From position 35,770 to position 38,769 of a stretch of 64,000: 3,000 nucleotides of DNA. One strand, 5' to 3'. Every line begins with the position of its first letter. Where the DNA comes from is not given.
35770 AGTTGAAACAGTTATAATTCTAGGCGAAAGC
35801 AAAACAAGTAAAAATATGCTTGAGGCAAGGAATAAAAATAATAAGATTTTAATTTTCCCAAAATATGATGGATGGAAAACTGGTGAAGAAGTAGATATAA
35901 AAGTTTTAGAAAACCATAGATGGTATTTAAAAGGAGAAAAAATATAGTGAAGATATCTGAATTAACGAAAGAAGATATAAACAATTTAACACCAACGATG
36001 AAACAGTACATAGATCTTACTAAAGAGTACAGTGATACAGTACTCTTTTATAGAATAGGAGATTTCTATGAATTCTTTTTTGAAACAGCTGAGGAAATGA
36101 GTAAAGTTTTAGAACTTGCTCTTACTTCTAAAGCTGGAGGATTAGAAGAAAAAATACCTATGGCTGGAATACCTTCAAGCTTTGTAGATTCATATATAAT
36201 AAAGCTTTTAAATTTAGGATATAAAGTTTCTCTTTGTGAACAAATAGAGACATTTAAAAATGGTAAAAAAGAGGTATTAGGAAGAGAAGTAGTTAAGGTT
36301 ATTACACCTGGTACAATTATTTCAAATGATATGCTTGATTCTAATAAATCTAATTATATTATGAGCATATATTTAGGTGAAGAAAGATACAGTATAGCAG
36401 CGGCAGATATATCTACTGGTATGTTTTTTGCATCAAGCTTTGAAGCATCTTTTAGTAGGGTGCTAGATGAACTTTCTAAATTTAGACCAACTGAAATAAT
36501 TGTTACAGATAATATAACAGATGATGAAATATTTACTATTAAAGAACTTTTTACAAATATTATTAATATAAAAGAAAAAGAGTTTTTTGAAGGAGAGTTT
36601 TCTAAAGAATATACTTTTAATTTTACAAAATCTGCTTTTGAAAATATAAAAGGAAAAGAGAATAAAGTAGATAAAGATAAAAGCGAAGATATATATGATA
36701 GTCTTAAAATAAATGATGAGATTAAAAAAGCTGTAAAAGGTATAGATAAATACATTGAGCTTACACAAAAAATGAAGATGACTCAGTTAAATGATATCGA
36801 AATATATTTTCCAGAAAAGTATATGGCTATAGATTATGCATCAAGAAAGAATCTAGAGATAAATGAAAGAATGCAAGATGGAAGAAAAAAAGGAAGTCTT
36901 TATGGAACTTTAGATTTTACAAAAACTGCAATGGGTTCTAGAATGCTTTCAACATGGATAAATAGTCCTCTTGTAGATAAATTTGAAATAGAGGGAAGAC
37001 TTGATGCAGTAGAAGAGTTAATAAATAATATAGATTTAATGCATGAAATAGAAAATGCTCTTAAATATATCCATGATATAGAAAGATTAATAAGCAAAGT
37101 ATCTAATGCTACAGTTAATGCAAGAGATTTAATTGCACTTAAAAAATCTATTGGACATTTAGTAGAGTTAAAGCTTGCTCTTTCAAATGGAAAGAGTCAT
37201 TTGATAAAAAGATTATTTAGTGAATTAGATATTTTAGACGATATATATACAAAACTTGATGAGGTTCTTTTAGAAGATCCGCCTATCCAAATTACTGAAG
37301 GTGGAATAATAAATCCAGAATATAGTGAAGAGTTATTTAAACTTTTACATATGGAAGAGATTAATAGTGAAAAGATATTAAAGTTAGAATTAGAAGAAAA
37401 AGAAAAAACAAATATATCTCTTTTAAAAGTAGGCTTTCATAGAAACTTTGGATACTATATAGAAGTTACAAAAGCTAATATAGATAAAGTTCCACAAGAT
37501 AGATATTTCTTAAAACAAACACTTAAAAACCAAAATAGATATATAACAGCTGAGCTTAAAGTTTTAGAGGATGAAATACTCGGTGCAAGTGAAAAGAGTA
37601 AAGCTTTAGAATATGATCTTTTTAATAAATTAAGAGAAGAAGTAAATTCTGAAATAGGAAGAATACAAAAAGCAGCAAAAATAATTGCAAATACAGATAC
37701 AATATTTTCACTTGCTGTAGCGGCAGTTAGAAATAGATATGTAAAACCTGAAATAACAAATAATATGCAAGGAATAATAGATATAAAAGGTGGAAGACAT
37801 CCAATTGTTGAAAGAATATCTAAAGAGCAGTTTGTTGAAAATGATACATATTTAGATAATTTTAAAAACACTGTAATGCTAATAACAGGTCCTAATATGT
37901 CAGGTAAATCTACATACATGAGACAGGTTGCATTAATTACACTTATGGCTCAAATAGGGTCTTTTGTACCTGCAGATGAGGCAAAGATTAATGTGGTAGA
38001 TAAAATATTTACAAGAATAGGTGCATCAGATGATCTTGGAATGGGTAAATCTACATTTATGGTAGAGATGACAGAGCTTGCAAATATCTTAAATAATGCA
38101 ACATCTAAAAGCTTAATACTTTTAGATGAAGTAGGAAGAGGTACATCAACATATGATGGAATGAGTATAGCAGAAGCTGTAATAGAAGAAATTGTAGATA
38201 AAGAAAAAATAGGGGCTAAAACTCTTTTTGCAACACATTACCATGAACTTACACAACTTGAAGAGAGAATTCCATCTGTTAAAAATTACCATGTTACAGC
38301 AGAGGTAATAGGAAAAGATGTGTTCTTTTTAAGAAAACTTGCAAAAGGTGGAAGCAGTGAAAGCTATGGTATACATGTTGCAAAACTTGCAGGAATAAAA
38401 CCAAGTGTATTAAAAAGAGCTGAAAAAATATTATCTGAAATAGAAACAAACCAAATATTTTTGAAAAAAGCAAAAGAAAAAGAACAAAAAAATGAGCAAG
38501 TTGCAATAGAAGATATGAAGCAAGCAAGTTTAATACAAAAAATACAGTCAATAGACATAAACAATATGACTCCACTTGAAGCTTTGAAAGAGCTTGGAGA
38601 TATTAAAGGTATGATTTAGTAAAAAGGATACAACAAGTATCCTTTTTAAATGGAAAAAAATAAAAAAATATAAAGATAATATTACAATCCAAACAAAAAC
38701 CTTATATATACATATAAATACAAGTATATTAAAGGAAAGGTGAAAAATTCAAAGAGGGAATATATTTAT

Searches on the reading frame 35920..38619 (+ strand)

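Call 6: search_protein_families(library=ncbifam, proteins=[window:35920-38619:+])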
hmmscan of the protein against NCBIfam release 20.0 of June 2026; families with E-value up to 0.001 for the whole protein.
window:35920-38619:+ (899 aa): 4 families
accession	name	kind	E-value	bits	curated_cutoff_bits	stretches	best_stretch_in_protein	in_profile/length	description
NF003810.1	PRK05399.1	equivalog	3.5e-287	955.3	480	1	23-842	1-793/793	DNA mismatch repair protein MutS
TIGR01070.1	mutS1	equivalog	4.4e-268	892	641.7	1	23-896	1-839/840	DNA mismatch repair protein MutS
NF052383.1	ATPase_KamC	equivalog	3.2e-58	197.8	300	1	335-781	13-434/508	lysine 5,6-aminomutase reactivase ATPase KamC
TIGR01069.2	mutS2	equivalog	1.8e-51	175.4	400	1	549-864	231-538/790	endonuclease MutS2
